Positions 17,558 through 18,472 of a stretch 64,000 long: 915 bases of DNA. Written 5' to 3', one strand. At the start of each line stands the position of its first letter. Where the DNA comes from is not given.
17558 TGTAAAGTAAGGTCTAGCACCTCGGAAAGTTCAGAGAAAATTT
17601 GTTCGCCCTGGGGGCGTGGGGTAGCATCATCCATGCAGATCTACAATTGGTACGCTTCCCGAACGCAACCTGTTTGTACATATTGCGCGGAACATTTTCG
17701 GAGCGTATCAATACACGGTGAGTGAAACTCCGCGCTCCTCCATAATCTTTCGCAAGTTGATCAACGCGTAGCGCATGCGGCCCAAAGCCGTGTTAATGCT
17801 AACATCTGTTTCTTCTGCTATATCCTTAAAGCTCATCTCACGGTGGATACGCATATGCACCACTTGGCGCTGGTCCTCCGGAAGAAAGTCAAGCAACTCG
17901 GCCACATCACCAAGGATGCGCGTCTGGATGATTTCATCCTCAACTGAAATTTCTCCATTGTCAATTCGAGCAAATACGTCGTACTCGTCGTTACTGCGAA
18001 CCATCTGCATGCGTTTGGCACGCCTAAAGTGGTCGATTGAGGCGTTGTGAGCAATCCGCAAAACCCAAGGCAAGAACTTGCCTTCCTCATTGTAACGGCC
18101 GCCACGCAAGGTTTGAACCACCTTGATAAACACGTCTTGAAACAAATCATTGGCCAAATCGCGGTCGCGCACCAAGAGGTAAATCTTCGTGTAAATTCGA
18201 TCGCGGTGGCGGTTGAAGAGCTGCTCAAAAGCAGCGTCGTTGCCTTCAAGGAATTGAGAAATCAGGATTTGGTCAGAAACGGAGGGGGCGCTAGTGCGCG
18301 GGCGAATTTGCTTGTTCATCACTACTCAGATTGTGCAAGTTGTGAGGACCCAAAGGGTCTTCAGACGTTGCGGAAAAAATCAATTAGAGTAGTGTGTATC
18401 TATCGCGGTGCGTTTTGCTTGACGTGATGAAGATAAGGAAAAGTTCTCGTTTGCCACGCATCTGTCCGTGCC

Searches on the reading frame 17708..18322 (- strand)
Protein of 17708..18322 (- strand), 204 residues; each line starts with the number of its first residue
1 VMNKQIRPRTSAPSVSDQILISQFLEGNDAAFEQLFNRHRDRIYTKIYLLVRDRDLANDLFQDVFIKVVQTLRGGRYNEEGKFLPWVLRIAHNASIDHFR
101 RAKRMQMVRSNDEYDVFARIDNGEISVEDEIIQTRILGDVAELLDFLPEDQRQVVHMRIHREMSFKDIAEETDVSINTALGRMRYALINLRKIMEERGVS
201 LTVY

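Call 62: search_protein_families(library=pfam, proteins=[window:17708-18322:-], max_evalue=0.00001)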
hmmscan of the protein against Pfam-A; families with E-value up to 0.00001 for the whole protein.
window:17708-18322:- (204 aa): 3 families
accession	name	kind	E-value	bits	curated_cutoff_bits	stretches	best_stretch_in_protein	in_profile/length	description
PF04542.20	Sigma70_r2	-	7.4e-14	51.7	24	1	35-104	1-70/71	Sigma-70 region 2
PF04545.22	Sigma70_r4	-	8.5e-08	32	24.1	1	144-192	2-50/50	Sigma-70, region 4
PF08281.18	Sigma70_r4_2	-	2.3e-06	27.6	25.7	1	140-178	4-42/54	Sigma-70, region 4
